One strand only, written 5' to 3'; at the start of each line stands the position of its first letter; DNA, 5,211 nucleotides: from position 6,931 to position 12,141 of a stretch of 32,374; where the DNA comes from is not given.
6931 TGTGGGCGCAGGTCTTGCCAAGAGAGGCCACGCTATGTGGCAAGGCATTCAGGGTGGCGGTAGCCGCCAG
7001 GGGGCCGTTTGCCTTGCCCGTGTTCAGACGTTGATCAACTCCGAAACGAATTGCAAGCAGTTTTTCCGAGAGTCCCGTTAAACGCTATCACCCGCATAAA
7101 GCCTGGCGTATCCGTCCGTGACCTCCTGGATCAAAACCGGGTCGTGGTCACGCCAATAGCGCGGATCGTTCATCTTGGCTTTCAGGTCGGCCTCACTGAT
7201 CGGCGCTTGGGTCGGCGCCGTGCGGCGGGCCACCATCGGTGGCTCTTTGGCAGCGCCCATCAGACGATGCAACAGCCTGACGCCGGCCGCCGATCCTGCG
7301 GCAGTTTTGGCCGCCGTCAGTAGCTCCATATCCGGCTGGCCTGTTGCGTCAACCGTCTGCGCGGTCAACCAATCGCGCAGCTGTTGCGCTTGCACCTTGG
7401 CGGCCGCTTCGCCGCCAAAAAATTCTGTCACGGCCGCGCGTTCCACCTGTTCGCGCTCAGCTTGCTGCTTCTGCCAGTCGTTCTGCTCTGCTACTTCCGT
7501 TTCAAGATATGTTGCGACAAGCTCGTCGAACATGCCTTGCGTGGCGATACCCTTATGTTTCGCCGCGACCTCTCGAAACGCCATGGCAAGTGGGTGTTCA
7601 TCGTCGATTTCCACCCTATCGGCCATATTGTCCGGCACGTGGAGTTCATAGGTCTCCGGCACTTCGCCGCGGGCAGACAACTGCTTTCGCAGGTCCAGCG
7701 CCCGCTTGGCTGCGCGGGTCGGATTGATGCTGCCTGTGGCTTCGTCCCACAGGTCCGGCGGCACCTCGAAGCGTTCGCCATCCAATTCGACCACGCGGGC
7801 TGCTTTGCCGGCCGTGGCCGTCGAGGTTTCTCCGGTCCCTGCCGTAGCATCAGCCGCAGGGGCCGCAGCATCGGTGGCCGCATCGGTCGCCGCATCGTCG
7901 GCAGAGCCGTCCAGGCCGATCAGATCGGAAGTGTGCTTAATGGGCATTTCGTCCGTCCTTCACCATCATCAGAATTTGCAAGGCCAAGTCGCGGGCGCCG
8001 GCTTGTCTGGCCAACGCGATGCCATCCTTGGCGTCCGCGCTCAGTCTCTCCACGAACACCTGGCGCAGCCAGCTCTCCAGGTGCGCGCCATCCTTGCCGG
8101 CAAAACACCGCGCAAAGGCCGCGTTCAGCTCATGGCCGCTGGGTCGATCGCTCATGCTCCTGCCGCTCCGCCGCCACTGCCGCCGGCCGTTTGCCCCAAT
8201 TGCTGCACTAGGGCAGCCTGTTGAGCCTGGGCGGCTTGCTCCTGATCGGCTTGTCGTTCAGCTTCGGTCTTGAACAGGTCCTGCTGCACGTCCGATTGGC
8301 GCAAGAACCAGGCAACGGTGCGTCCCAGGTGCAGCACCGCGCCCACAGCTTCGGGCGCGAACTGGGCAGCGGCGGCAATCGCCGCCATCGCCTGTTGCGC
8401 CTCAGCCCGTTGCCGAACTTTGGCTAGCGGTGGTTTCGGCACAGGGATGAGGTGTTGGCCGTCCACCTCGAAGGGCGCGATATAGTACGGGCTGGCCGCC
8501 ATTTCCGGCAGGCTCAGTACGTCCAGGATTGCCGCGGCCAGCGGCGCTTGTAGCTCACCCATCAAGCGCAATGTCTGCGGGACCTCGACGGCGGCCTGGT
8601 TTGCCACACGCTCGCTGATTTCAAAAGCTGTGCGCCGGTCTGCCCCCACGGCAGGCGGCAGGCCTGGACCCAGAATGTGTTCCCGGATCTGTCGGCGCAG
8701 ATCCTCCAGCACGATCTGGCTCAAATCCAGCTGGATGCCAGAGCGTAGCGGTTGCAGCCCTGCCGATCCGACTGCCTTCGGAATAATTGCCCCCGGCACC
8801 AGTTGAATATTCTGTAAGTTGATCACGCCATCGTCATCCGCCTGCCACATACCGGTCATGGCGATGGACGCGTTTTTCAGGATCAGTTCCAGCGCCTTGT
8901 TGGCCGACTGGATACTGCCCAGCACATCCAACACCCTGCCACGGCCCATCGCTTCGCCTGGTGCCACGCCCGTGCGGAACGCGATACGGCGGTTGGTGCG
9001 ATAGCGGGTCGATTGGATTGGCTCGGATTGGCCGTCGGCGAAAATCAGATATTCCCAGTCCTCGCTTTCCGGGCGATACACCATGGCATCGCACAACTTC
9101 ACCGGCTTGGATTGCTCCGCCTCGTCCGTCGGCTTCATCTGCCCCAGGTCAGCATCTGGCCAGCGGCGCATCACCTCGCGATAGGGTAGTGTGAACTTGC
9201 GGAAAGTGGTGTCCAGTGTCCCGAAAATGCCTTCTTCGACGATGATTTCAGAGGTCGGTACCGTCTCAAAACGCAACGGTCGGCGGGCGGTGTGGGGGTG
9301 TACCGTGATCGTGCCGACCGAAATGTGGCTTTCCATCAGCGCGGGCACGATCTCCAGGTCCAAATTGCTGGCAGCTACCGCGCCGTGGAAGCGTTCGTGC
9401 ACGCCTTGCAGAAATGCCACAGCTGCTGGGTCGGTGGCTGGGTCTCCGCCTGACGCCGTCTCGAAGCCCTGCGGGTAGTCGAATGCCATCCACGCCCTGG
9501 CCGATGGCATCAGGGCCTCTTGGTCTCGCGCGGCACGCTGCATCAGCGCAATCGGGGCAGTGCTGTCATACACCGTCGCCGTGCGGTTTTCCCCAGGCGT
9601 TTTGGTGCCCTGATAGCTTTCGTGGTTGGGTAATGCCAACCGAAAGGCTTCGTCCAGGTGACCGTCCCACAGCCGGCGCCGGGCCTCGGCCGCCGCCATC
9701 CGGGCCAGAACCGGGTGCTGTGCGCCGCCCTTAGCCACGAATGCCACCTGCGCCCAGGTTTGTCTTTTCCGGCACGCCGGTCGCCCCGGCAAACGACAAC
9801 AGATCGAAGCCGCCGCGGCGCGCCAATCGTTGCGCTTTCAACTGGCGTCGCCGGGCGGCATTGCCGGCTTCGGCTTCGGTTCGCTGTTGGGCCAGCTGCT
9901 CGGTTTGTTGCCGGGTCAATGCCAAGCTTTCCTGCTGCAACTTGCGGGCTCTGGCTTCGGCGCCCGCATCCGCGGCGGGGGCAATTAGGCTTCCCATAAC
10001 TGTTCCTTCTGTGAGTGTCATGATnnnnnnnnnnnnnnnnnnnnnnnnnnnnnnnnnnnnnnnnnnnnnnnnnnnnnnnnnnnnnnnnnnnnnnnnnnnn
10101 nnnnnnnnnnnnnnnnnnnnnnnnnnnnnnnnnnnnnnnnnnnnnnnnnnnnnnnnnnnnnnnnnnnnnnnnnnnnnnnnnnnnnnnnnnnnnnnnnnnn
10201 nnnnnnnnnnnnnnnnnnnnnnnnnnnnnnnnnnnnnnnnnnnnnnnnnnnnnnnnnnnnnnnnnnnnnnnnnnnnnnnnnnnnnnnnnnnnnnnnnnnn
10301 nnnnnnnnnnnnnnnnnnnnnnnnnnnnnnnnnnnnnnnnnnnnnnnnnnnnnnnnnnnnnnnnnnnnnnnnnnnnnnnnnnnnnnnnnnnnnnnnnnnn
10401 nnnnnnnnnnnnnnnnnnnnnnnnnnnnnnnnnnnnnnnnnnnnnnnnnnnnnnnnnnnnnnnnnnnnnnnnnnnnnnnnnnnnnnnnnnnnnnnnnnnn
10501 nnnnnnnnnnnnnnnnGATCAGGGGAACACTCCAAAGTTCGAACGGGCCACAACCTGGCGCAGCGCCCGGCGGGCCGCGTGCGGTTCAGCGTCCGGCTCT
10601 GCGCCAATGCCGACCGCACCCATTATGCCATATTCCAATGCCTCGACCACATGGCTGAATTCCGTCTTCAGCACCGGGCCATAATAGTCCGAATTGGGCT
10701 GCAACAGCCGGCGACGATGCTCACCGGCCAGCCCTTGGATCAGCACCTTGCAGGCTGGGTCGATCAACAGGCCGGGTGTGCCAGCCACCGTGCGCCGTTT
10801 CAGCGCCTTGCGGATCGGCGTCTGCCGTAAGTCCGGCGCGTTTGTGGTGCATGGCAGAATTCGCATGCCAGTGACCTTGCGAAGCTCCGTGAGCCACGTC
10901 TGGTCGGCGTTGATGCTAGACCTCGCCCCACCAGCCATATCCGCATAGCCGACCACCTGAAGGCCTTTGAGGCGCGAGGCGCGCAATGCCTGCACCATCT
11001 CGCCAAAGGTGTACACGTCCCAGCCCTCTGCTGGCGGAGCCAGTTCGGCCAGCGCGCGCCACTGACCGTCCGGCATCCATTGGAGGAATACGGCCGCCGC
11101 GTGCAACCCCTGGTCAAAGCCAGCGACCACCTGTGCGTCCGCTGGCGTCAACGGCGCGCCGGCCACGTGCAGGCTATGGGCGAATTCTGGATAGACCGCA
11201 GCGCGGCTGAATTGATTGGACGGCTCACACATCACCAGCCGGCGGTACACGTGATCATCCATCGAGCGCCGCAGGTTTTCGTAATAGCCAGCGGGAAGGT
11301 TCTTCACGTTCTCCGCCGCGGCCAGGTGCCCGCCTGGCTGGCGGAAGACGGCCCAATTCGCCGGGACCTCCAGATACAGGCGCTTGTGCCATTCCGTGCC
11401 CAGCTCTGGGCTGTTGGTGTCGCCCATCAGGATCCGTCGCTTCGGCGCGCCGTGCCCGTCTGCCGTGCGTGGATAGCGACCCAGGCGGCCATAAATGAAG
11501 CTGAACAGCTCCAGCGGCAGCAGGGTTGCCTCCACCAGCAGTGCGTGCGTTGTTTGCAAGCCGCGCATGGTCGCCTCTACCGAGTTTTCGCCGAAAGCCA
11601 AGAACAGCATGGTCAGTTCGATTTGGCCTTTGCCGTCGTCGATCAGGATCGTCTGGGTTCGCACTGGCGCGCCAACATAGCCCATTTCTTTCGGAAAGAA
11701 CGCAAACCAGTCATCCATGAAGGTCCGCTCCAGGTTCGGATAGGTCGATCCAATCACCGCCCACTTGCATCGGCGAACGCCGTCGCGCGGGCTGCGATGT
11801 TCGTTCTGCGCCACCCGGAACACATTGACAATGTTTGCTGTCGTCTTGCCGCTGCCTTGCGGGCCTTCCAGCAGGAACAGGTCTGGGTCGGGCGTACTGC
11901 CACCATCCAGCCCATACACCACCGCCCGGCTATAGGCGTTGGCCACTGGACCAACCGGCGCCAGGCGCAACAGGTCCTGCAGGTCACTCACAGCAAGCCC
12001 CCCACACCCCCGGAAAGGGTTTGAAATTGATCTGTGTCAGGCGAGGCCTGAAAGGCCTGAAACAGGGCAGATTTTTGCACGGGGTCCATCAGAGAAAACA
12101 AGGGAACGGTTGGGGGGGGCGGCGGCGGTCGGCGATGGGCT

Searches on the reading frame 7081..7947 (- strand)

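Call 77: search_protein_families(library=pfam, proteins=[window:7081-7947:-], max_evalue=0.001)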
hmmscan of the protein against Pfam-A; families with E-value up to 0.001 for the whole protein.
window:7081-7947:- (289 aa): 1 family
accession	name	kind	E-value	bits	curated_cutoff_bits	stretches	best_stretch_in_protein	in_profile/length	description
PF05396.16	Phage_T7_Capsid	-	4.2e-10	40.7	27.1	1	113-284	28-186/188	Phage T7 capsid assembly protein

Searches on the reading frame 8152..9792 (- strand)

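Call 8: search_protein_families(library=phrogs, proteins=[window:8152-9792:-], max_evalue=0.001)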
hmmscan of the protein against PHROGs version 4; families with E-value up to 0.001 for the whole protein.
window:8152-9792:- (546 aa): 4 families
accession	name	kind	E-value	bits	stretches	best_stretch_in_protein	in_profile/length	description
phrog_332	-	connector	7.8e-50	170.7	1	29-543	15-541/560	head-tail adaptor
phrog_449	-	connector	3.7e-14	53.1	1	73-539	53-508/520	head-tail adaptor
phrog_21528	-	unknown function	1.1e-09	39.1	1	31-213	9-193/224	-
phrog_21643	-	unknown function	1.9e-08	34.7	1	296-537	3-242/268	-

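Call 9: search_protein_families(library=pfam, proteins=[window:8152-9792:-], max_evalue=0.01)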
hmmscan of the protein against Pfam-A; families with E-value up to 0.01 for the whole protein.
window:8152-9792:- (546 aa): 1 family
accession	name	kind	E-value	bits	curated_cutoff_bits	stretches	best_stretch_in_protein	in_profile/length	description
PF12236.14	Head-tail_con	-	3.6e-54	184.4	27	1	28-505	4-487/489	Bacteriophage head to tail connecting protein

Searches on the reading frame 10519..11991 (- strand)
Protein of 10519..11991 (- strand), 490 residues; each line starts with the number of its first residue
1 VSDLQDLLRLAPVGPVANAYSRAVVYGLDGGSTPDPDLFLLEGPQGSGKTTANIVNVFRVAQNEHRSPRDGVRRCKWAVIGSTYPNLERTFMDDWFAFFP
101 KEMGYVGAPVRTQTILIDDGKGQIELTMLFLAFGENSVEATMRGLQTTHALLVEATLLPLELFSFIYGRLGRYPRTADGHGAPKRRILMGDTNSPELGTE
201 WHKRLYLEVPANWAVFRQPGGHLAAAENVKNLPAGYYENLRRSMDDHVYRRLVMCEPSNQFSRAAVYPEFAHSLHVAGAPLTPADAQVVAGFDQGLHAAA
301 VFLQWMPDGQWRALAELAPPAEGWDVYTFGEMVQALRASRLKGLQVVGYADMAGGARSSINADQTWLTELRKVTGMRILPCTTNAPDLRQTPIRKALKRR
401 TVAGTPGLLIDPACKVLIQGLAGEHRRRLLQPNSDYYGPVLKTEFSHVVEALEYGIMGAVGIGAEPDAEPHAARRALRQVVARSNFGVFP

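Call 8: search_protein_families(library=phrogs, proteins=[window:10519-11991:-], max_evalue=0.001)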
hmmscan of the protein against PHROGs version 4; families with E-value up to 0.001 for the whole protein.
window:10519-11991:- (490 aa): 1 family
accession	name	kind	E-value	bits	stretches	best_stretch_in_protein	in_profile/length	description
phrog_2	-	head and packaging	2.1e-12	47.6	1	39-458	280-591/807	terminase large subunit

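Call 9: search_protein_families(library=pfam, proteins=[window:10519-11991:-], max_evalue=0.01)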
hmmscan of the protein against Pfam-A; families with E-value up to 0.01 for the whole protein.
window:10519-11991:- (490 aa): 0 families
